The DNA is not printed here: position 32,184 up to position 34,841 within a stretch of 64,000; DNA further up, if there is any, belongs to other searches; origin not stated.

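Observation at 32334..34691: Single-ORF kinase-PP2C fusion with a DFG-to-DFE substitution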

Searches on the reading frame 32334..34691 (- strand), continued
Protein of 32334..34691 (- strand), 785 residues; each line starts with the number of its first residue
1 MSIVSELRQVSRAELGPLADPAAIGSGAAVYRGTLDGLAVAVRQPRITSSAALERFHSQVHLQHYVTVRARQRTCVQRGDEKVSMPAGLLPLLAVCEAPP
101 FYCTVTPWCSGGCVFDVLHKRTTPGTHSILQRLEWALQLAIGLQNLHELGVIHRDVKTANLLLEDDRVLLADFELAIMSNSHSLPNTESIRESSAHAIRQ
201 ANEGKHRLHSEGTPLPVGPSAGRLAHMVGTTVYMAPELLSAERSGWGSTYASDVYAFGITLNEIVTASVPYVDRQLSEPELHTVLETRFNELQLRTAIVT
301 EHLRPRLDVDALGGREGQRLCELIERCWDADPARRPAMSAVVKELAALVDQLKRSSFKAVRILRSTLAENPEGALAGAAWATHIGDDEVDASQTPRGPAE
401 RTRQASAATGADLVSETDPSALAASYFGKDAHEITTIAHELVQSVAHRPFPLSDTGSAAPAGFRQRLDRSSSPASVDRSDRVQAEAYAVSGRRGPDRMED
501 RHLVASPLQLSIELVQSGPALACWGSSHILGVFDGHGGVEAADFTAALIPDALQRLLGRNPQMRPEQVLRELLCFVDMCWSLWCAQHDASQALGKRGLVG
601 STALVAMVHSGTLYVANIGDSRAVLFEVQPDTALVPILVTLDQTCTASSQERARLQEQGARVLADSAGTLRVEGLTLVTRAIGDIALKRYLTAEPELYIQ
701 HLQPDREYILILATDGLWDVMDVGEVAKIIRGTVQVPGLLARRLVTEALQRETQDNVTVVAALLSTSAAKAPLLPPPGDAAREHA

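Call 43: find_homologous_proteins(query=P0099, max_evalue=1e-50)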
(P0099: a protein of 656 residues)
Query P0099 (656 aa): 489 proteins with E <= 1e-50 among 8000 candidates; the best 120 are listed.
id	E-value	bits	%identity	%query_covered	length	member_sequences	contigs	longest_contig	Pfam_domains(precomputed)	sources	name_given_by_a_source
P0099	0.0e+0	1504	100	100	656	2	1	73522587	PF07714.24,PF00069.32,PF00481.27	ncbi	ncbi:hypothetical protein Drorol1_Dr00015317 [Drosera rotundifolia]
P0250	0.0e+0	1425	91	100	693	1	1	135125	PF07714.24,PF00069.32,PF00481.27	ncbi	ncbi:kinase and PP2C-like domain-containing protein [Drosera capensis]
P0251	0.0e+0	1173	77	100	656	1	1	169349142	PF07714.24,PF00069.32,PF00481.27,PF17667.8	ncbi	ncbi:hypothetical protein Dimus_002082 [Dionaea muscipula]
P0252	0.0e+0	1092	74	100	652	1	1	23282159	PF07714.24,PF00069.32,PF00481.27,PF17667.8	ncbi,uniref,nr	ncbi:hypothetical protein Nepgr_009942 [Nepenthes gracilis]|uniref:Protein kinase and PP2C-like doma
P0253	0.0e+0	1075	71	100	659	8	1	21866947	PF07714.24,PF00069.32,PF14531.13,PF00481.27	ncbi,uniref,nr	ncbi:hypothetical protein PVL29_010002 [Vitis rotundifolia]|uniref:Protein kinase and PP2C-like doma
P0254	0.0e+0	1070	72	100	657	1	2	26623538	PF07714.24,PF00069.32,PF00481.27,PF17667.8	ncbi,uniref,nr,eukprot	ncbi:protein kinase and PP2C-like domain-containing protein [Ricinus communis]|uniref:Protein kinase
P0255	0.0e+0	1068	72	100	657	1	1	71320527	PF07714.24,PF00069.32,PF00481.27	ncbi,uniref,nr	ncbi:hypothetical protein Dsin_012005 [Dipteronia sinensis]|uniref:Protein kinase and PP2C-like doma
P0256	0.0e+0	1066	72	100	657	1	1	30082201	PF07714.24,PF00069.32,PF00481.27,PF17667.8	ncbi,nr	ncbi:hypothetical protein GBA52_025070 [Prunus armeniaca]|nr:hypothetical protein GBA52_025070 [Prun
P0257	0.0e+0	1065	71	100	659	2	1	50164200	PF07714.24,PF00069.32,PF14531.13,PF00481.27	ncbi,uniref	ncbi:hypothetical protein L1049_008068 [Liquidambar formosana]|uniref:Protein kinase and PP2C-like d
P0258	0.0e+0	1064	71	100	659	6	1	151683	PF07714.24,PF00069.32,PF14531.13,PF00481.27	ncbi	ncbi:hypothetical protein SLA2020_493770 [Shorea laevis]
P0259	0.0e+0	1064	71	100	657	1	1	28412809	PF07714.24,PF00069.32,PF00481.27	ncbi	ncbi:hypothetical protein CerSpe_240940 [Prunus speciosa]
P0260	0.0e+0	1063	71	100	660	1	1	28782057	PF07714.24,PF00069.32,PF00481.27,PF17667.8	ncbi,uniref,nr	ncbi:protein kinase and PP2C-like domain-containing protein [Ziziphus jujuba]|uniref:Protein kinase 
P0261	0.0e+0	1063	71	100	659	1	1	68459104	PF07714.24,PF00069.32,PF00481.27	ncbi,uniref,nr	ncbi:hypothetical protein LWI29_026618 [Acer saccharum]|uniref:Protein kinase and PP2C-like domain-c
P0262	0.0e+0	1062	72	100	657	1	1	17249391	PF07714.24,PF00069.32,PF00481.27,PF17667.8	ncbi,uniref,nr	ncbi:PREDICTED: protein kinase and PP2C-like domain-containing protein [Prunus mume]|uniref:Protein 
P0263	0.0e+0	1062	71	100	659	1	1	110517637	PF07714.24,PF00069.32,PF00481.27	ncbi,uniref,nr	ncbi:hypothetical protein Ddye_011883 [Dipteronia dyeriana]|uniref:Protein kinase and PP2C-like doma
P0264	0.0e+0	1061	71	100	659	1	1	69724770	PF07714.24,PF00069.32,PF00481.27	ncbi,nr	ncbi:hypothetical protein Q3G72_003421 [Acer saccharum]|nr:hypothetical protein Q3G72_003421 [Acer s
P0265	0.0e+0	1061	71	100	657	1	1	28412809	PF07714.24,PF00069.32,PF00481.27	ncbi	ncbi:hypothetical protein CerSpe_240900 [Prunus speciosa]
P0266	0.0e+0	1060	71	100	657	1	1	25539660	PF07714.24,PF00069.32,PF00481.27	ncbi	ncbi:unnamed protein product [Prunus armeniaca]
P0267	0.0e+0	1060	71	100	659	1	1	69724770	PF07714.24,PF00069.32,PF00481.27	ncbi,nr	ncbi:hypothetical protein Q3G72_007889 [Acer saccharum]|nr:hypothetical protein Q3G72_007889 [Acer s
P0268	0.0e+0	1060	71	100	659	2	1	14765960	PF07714.24,PF00069.32,PF00481.27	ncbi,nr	ncbi:protein kinase and PP2C-like domain-containing protein isoform X2 [Mangifera indica]|nr:protein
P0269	0.0e+0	1059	71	100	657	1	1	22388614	PF07714.24,PF00069.32,PF00481.27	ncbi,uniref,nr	ncbi:hypothetical protein PRUPE_7G035700 [Prunus persica]|uniref:Protein kinase and PP2C-like domain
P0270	0.0e+0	1059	71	100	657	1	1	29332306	PF07714.24,PF00069.32,PF00481.27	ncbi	ncbi:hypothetical protein ACE6H2_023254 [Prunus campanulata]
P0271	0.0e+0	1059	70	100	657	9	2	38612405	PF07714.24,PF00069.32,PF00481.27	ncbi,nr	ncbi:hypothetical protein I3843_10G043800 [Carya illinoinensis]|nr:hypothetical protein I3760_10G043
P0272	0.0e+0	1058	71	100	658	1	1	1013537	PF07714.24,PF00069.32,PF00481.27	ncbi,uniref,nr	ncbi:PREDICTED: protein kinase and PP2C-like domain-containing protein [Nelumbo nucifera]|uniref:Pro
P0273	0.0e+0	1057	71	100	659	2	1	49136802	PF07714.24,PF00069.32,PF00481.27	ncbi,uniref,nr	ncbi:hypothetical protein LWI28_023022 [Acer negundo]|uniref:Protein kinase and PP2C-like domain-con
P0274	0.0e+0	1057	71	100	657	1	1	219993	PF07714.24,PF00069.32,PF00481.27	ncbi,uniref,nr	ncbi:protein kinase and PP2C-like domain-containing protein [Prunus avium]|uniref:Protein kinase and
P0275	0.0e+0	1057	71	100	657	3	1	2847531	PF07714.24,PF00069.32,PF00481.27,PF17667.8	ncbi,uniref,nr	ncbi:protein kinase and PP2C-like domain-containing protein isoform X1 [Chenopodium quinoa]|uniref:p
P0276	0.0e+0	1056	71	100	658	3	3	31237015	PF07714.24,PF00069.32,PF00481.27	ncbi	ncbi:hypothetical protein ACOSQ2_026361 [Xanthoceras sorbifolium]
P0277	0.0e+0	1056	71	100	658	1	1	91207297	PF07714.24,PF00069.32,PF00481.27,PF17667.8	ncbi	ncbi:hypothetical protein UlMin_006483 [Ulmus minor]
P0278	0.0e+0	1055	71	100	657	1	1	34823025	PF07714.24,PF00069.32,PF00481.27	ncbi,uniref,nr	ncbi:hypothetical protein F2P56_009790 [Juglans regia]|uniref:Protein kinase and PP2C-like domain-co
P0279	0.0e+0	1054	70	100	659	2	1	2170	PF07714.24,PF00069.32,PF00481.27,PF01636.30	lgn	-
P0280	0.0e+0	1053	70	100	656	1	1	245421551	PF07714.24,PF00069.32,PF00481.27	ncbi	ncbi:protein-serine,threonine phosphatase [Sarracenia purpurea var. burkii]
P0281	0.0e+0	1052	71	100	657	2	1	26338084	PF07714.24,PF00069.32,PF00481.27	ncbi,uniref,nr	ncbi:hypothetical protein L3X38_037424 [Prunus dulcis]|uniref:Protein kinase and PP2C-like domain-co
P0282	0.0e+0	1050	70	100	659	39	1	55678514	PF07714.24,PF00069.32,PF14531.13,PF00481.27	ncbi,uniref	ncbi:hypothetical protein SO802_031996 [Lithocarpus litseifolius]|uniref:Protein kinase and PP2C-lik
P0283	0.0e+0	1049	70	100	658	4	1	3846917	PF07714.24,PF00069.32,PF00481.27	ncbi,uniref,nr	ncbi:protein kinase and PP2C-like domain-containing protein isoform X1 [Chenopodium quinoa]|uniref:p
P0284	0.0e+0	1049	70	100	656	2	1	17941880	PF07714.24,PF00069.32,PF00481.27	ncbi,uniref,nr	ncbi:Protein like [Actinidia chinensis var. chinensis]|uniref:Protein kinase and PP2C-like domain-co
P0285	0.0e+0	1049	71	100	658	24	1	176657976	PF07714.24,PF00069.32,PF00481.27,PF17667.8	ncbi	ncbi:hypothetical protein ACSBR1_020867 [Camellia fascicularis]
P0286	0.0e+0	1048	71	100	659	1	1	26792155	PF07714.24,PF00069.32,PF00481.27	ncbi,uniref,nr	ncbi:hypothetical protein Pint_18436 [Pistacia integerrima]|uniref:Uncharacterized protein n=1 Tax=P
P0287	0.0e+0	1048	70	100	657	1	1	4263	PF07714.24,PF00069.32,PF00481.27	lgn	-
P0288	0.0e+0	1047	71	100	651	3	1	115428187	PF07714.24,PF00069.32,PF00481.27,PF01636.30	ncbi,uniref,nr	ncbi:protein kinase and PP2C-like domain-containing protein isoform X2 [Cornus florida]|uniref:prote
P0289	0.0e+0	1046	71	100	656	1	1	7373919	PF07714.24,PF00069.32,PF00481.27,PF17667.8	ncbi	ncbi:Protein kinase and PP2C-like domain-containing protein [Bienertia sinuspersici]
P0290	0.0e+0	1046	71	100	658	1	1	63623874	PF07714.24,PF00069.32,PF00481.27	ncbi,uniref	ncbi:protein kinase family protein / protein phosphatase 2C (PP2C) family protein [Tasmannia lanceol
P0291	0.0e+0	1045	71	100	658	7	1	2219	PF07714.24,PF00069.32,PF00481.27,PF17667.8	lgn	-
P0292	0.0e+0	1044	69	100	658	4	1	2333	PF07714.24,PF00069.32,PF14531.13,PF00481.27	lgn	-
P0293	0.0e+0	1044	71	100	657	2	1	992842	PF07714.24,PF00069.32,PF00481.27,PF17667.8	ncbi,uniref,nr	ncbi:Serine/threonine protein kinase [Trema orientale]|uniref:Protein kinase and PP2C-like domain-co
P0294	0.0e+0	1043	70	100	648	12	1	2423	PF07714.24,PF00069.32,PF00481.27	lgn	-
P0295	0.0e+0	1042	70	100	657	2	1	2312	PF07714.24,PF00069.32,PF00481.27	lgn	-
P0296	0.0e+0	1041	69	100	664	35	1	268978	PF07714.24,PF00069.32,PF00481.27,PF17667.8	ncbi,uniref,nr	ncbi:protein kinase and PP2C-like domain-containing protein isoform X2 [Pyrus x bretschneideri]|unir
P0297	0.0e+0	1041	70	100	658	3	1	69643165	PF07714.24,PF00069.32,PF00481.27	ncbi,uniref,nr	ncbi:putative protein kinase TKL-Pl-3 family [Rosa chinensis]|uniref:Protein kinase and PP2C-like do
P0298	0.0e+0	1041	70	100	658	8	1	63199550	PF07714.24,PF00069.32,PF00481.27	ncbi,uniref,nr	ncbi:protein kinase and PP2C-like domain-containing protein [Cannabis sativa]|uniref:protein kinase 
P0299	0.0e+0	1041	70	100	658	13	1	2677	PF07714.24,PF00069.32,PF00481.27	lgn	-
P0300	0.0e+0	1040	69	100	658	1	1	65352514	PF07714.24,PF00069.32,PF14531.13,PF00481.27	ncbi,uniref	ncbi:hypothetical protein VNO77_15128 [Canavalia gladiata]|uniref:Protein kinase and PP2C-like domai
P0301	0.0e+0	1039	71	100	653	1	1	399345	PF07714.24,PF00069.32,PF00481.27,PF17667.8,PF01636.30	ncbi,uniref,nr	ncbi:hypothetical protein RJ639_043673 [Escallonia herrerae]|uniref:Protein kinase and PP2C-like dom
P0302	0.0e+0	1039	70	100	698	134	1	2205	PF07714.24,PF00069.32,PF00481.27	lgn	-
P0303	0.0e+0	1038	70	100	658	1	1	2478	PF07714.24,PF00069.32,PF00481.27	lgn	-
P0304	0.0e+0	1038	69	100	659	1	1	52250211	PF07714.24,PF00069.32,PF14531.13,PF00481.27,PF17667.8,PF01636.30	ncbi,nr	ncbi:VITAMIN C DEFECTIVE 3 [Hibiscus trionum]|nr:VITAMIN C DEFECTIVE 3 [Hibiscus trionum]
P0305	0.0e+0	1038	69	100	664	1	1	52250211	PF07714.24,PF00069.32,PF14531.13,PF00481.27,PF17667.8,PF01636.30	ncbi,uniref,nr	ncbi:VITAMIN C DEFECTIVE 3 [Hibiscus trionum]|uniref:Protein kinase and PP2C-like domain-containing 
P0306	0.0e+0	1037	70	100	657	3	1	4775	PF07714.24,PF00069.32,PF00481.27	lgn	-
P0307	0.0e+0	1037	69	100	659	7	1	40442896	PF07714.24,PF00069.32,PF14531.13,PF00481.27,PF17667.8,PF01636.30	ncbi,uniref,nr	ncbi:Kinase family protein / protein phosphatase 2C (PP2C) family protein isoform 1 [Theobroma cacao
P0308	0.0e+0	1037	69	100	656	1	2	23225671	PF07714.24,PF00069.32,PF14531.13,PF00481.27,PF17667.8,PF01636.30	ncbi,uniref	ncbi:hypothetical protein V6N13_140753 [Hibiscus sabdariffa]|uniref:Protein kinase and PP2C-like dom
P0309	0.0e+0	1036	69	100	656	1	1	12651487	PF07714.24,PF00069.32,PF14531.13,PF00481.27,PF17667.8,PF01636.30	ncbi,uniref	ncbi:hypothetical protein V6N13_067614 [Hibiscus sabdariffa]|uniref:Protein-serine/threonine phospha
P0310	0.0e+0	1035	70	100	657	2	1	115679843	PF07714.24,PF00069.32,PF00481.27,PF17667.8,PF01636.30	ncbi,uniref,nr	ncbi:protein kinase and PP2C-like domain-containing protein isoform X2 [Magnolia sinica]|uniref:prot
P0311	0.0e+0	1035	69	100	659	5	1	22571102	PF07714.24,PF00069.32,PF14531.13,PF00481.27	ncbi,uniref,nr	ncbi:protein kinase and PP2C-like domain-containing protein isoform X1 [Cajanus cajan]|uniref:protei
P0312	0.0e+0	1034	69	100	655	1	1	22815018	PF07714.24,PF00069.32,PF00481.27,PF17667.8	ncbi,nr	ncbi:hypothetical protein Pfo_000948 [Paulownia fortunei]|nr:hypothetical protein Pfo_000948 [Paulow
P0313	0.0e+0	1034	70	100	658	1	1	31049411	PF07714.24,PF00069.32,PF14531.13,PF00481.27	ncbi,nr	ncbi:hypothetical protein OIU76_021488 [Salix suchowensis]|nr:hypothetical protein OIU76_021488 [Sal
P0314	0.0e+0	1034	68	100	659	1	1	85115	PF07714.24,PF00069.32,PF14531.13,PF00481.27,PF17667.8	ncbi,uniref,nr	ncbi:hypothetical protein COLO4_19401 [Corchorus olitorius]|uniref:Protein kinase and PP2C-like doma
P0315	0.0e+0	1033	69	100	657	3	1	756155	PF07714.24,PF00069.32,PF00481.27,PF17667.8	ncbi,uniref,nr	ncbi:protein kinase and PP2C-like domain-containing protein isoform X2 [Neltuma alba]|uniref:protein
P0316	0.0e+0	1033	68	100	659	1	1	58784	PF07714.24,PF00069.32,PF14531.13,PF00481.27,PF17667.8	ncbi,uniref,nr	ncbi:hypothetical protein CCACVL1_28252 [Corchorus capsularis]|uniref:Protein kinase and PP2C-like d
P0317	0.0e+0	1032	68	100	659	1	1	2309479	PF07714.24,PF00069.32,PF00481.27,PF17667.8,PF01636.30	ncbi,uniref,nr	ncbi:Protein kinase and PP2C-like domain-containing protein [Hibiscus syriacus]|uniref:Protein kinas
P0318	0.0e+0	1032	69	100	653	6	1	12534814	PF07714.24,PF00069.32,PF00481.27,PF17667.8,PF01636.30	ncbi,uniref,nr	ncbi:protein kinase and PP2C-like domain-containing protein [Syzygium oleosum]|uniref:protein kinase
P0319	0.0e+0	1032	70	100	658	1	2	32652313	PF07714.24,PF00069.32,PF14531.13,PF00481.27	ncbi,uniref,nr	ncbi:hypothetical protein OIU77_018055 [Salix suchowensis]|uniref:Protein kinase and PP2C-like domai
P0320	0.0e+0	1031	69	100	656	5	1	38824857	PF07714.24,PF00069.32,PF00481.27,PF01636.30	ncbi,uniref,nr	ncbi:protein kinase and PP2C-like domain-containing protein isoform X2 [Diospyros lotus]|uniref:prot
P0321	0.0e+0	1031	68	100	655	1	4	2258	PF07714.24,PF00069.32,PF14531.13,PF00481.27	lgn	-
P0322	0.0e+0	1030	68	100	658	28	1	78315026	PF07714.24,PF00069.32,PF14531.13,PF00481.27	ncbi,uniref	ncbi:hypothetical protein VNO78_21487 [Psophocarpus tetragonolobus]|uniref:Protein kinase and PP2C-l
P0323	0.0e+0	1030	69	100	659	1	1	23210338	PF07714.24,PF00069.32,PF14531.13,PF00481.27,PF17667.8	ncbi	ncbi:hypothetical protein DITRI_Ditri20bG0101600 [Diplodiscus trichospermus]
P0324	0.0e+0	1029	69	100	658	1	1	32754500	PF07714.24,PF00069.32,PF00481.27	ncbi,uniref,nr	ncbi:hypothetical protein OIU74_002667 [Salix koriyanagi]|uniref:Protein kinase and PP2C-like domain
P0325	0.0e+0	1029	70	100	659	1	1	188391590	PF07714.24,PF00069.32,PF00481.27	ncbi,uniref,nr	ncbi:protein kinase and PP2C-like domain-containing protein [Humulus lupulus]|uniref:protein kinase 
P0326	0.0e+0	1029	68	100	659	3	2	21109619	PF07714.24,PF00069.32,PF14531.13,PF00481.27,PF17667.8,PF01636.30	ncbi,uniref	ncbi:hypothetical protein V6N13_137447 [Hibiscus sabdariffa]|uniref:Protein kinase and PP2C-like dom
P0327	0.0e+0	1027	69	100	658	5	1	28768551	PF07714.24,PF00069.32,PF00481.27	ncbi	ncbi:hypothetical protein ACLB2K_019885 [Fragaria x ananassa]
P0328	0.0e+0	1026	68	100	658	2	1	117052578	PF07714.24,PF00069.32,PF14531.13,PF00481.27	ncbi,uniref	ncbi:hypothetical protein RJT34_24035 [Clitoria ternatea]|uniref:Protein kinase and PP2C-like domain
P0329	0.0e+0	1026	68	100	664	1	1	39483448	PF07714.24,PF00069.32,PF00481.27,PF01636.30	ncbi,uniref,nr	ncbi:hypothetical protein BUALT_Bualt12G0038800 [Buddleja alternifolia]|uniref:Protein kinase and PP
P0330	0.0e+0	1026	69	100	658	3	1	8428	PF07714.24,PF00069.32,PF00481.27,PF17667.8,PF01636.30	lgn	-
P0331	0.0e+0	1024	69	100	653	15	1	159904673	PF07714.24,PF00069.32,PF00481.27,PF01636.30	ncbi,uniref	ncbi:protein kinase and PP2C-like domain-containing protein isoform X1 [Nicotiana tomentosiformis]|u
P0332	0.0e+0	1024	68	100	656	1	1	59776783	PF07714.24,PF00069.32,PF14531.13,PF00481.27,PF01636.30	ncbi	ncbi:hypothetical protein GQ457_08G012920 [Hibiscus cannabinus]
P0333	0.0e+0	1024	69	100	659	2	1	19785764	PF07714.24,PF00069.32,PF14531.13,PF00481.27,PF17667.8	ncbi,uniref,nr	ncbi:hypothetical protein SAY86_019212 [Trapa natans]|uniref:Protein kinase and PP2C-like domain-con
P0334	0.0e+0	1024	68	100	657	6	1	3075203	PF07714.24,PF00069.32,PF14531.13,PF00481.27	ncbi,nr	ncbi:Serine/threonine-protein kinase, active site [Sesbania bispinosa]|nr:Serine/threonine-protein k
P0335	0.0e+0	1023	68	100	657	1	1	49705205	PF07714.24,PF00069.32,PF14531.13,PF00481.27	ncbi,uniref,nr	ncbi:protein kinase and PP2C-like domain-containing protein isoform X1 [Senna tora]|uniref:Protein k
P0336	0.0e+0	1022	68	100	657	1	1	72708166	PF07714.24,PF00069.32,PF00481.27,PF17667.8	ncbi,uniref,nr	ncbi:hypothetical protein QN277_013427 [Acacia crassicarpa]|uniref:Protein kinase and PP2C-like doma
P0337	0.0e+0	1022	69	100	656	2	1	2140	PF07714.24,PF00069.32,PF00481.27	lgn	-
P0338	0.0e+0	1022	68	100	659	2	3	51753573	PF07714.24,PF00069.32,PF14531.13,PF00481.27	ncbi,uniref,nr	ncbi:hypothetical protein AAZX31_02G154600 [Glycine max]|uniref:Protein kinase and PP2C-like domain-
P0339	0.0e+0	1021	69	100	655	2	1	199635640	PF07714.24,PF00069.32,PF00481.27,PF17667.8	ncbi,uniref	ncbi:protein kinase and PP2C-like domain-containing protein [Silene latifolia]|uniref:protein kinase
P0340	0.0e+0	1020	67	99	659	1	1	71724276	PF07714.24,PF00069.32,PF00481.27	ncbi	ncbi:hypothetical protein vseg_014299 [Gypsophila vaccaria]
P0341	0.0e+0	1019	67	100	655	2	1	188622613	PF07714.24,PF00069.32,PF00481.27,PF17667.8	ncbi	ncbi:hypothetical protein ACS0TY_024743 [Phlomoides rotata]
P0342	0.0e+0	1018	69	100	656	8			PF07714.24,PF00069.32,PF00481.27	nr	nr:protein kinase and PP2C-like domain-containing protein [Ipomoea batatas]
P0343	0.0e+0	1018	68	100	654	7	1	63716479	PF07714.24,PF00069.32,PF00481.27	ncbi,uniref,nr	ncbi:protein kinase and PP2C-like domain-containing protein isoform X1 [Coffea arabica]|uniref:Prote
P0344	0.0e+0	1017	66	100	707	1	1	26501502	PF07714.24,PF00069.32,PF00481.27,PF17667.8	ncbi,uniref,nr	ncbi:hypothetical protein FEM48_Zijuj12G0010700 [Ziziphus jujuba var. spinosa]|uniref:Protein kinase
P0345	0.0e+0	1017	69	100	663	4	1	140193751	PF07714.24,PF00069.32,PF00481.27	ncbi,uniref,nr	ncbi:protein kinase and PP2C-like domain-containing protein isoform X1 [Papaver somniferum]|uniref:p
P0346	0.0e+0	1016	68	100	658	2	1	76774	PF07714.24,PF00069.32,PF14531.13,PF00481.27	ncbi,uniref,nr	ncbi:protein kinase and PP2C-like domain-containing protein isoform X2 [Gastrolobium bilobum]|uniref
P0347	0.0e+0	1016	68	100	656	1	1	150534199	PF07714.24,PF00069.32,PF14531.13,PF00481.27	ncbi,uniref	ncbi:hypothetical protein RIF29_19856 [Crotalaria pallida]|uniref:Protein kinase and PP2C-like domai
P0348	0.0e+0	1015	68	100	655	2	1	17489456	PF07714.24,PF00069.32,PF00481.27,PF01636.30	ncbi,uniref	ncbi:UNVERIFIED_CONTAM: protein kinase and PP2C-like domain-containing protein [Sesamum calycinum]|u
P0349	0.0e+0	1015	69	100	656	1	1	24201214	PF07714.24,PF00069.32,PF14531.13,PF00481.27,PF17667.8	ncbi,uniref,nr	ncbi:hypothetical protein L6164_034255 [Bauhinia variegata]|uniref:Uncharacterized protein n=1 Tax=B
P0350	0.0e+0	1014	69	100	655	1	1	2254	PF07714.24,PF00069.32,PF00481.27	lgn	-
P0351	0.0e+0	1014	68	100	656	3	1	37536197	PF07714.24,PF00069.32,PF14531.13,PF00481.27,PF01636.30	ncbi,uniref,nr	ncbi:protein kinase and PP2C-like domain-containing protein isoform X2 [Abrus precatorius]|uniref:Pr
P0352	0.0e+0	1014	68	100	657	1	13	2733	PF07714.24,PF00069.32,PF14531.13,PF00481.27,PF01636.30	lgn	-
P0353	0.0e+0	1013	68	99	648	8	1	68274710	PF07714.24,PF00069.32,PF00481.27,PF01636.30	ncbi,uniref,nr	ncbi:protein kinase and PP2C-like domain-containing protein isoform X2 [Lycium ferocissimum]|uniref:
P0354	0.0e+0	1013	69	100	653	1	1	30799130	PF07714.24,PF00069.32,PF00481.27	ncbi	ncbi:hypothetical protein ACFE04_030596 [Oxalis oulophora]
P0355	0.0e+0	1013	67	100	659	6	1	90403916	PF07714.24,PF00069.32,PF14531.13,PF00481.27,PF17667.8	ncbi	ncbi:hypothetical protein REPUB_Repub02eG0124200 [Reevesia pubescens]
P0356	0.0e+0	1012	68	100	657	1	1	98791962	PF07714.24,PF00069.32,PF00481.27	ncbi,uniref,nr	ncbi:hypothetical protein K2173_009891 [Erythroxylum novogranatense]|uniref:Protein-serine/threonine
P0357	0.0e+0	1011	68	100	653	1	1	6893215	PF07714.24,PF00069.32,PF00481.27,PF17667.8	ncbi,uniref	ncbi:hypothetical protein CASFOL_019400 [Castilleja foliolosa]|uniref:Protein kinase and PP2C-like d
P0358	0.0e+0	1010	67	100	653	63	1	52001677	PF07714.24,PF00069.32,PF00481.27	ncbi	ncbi:protein kinase and PP2C-like domain-containing protein isoform X1 [Capsicum galapagoense]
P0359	0.0e+0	1010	68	100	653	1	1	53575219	PF07714.24,PF00069.32,PF14531.13,PF00481.27,PF17667.8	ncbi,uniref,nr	ncbi:unnamed protein product [Trifolium pratense]|uniref:Uncharacterized protein n=1 Tax=Trifolium p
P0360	1.7e-298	1010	69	100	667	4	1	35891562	PF07714.24,PF00069.32,PF00481.27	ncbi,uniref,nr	ncbi:hypothetical protein SADUNF_Sadunf16G0027600 [Salix dunnii]|uniref:Protein kinase and PP2C-like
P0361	1.8e-298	1010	68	100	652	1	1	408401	PF07714.24,PF00069.32,PF00481.27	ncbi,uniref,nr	ncbi:hypothetical protein M8C21_000492 [Ambrosia artemisiifolia]|uniref:Protein kinase and PP2C-like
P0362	2.4e-298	1009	67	100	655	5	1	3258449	PF07714.24,PF00069.32,PF00481.27,PF17667.8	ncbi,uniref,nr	ncbi:protein kinase family protein / protein phosphatase 2C family protein [Perilla frutescens var. 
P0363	3.1e-298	1009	67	100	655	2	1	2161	PF07714.24,PF00069.32,PF14531.13,PF00481.27,PF17667.8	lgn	-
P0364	4.4e-298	1008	68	100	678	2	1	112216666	PF07714.24,PF00069.32,PF00481.27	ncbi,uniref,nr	ncbi:hypothetical protein L1987_22545 [Smallanthus sonchifolius]|uniref:Uncharacterized protein n=1 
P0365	5.5e-298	1008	68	100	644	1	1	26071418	PF07714.24,PF00069.32,PF00481.27,PF17667.8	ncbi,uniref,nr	ncbi:hypothetical protein RD792_012695 [Penstemon davidsonii]|uniref:Protein-serine/threonine phosph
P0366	9.0e-298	1007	68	100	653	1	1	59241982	PF07714.24,PF00069.32,PF14531.13,PF00481.27,PF17667.8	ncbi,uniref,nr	ncbi:protein kinase and PP2C-like domain-containing protein [Trifolium pratense]|uniref:protein kina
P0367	1.4e-297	1007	68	100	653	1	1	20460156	PF07714.24,PF00069.32,PF00481.27,PF17667.8,PF01636.30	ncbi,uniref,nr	ncbi:hypothetical protein MLD38_020111 [Melastoma candidum]|uniref:Uncharacterized protein n=1 Tax=M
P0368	1.8e-297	1006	67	100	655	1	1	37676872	PF07714.24,PF00069.32,PF00481.27,PF17667.8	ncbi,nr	ncbi:protein kinase family protein / protein phosphatase 2C (PP2C) family protein [Euphorbia peplus]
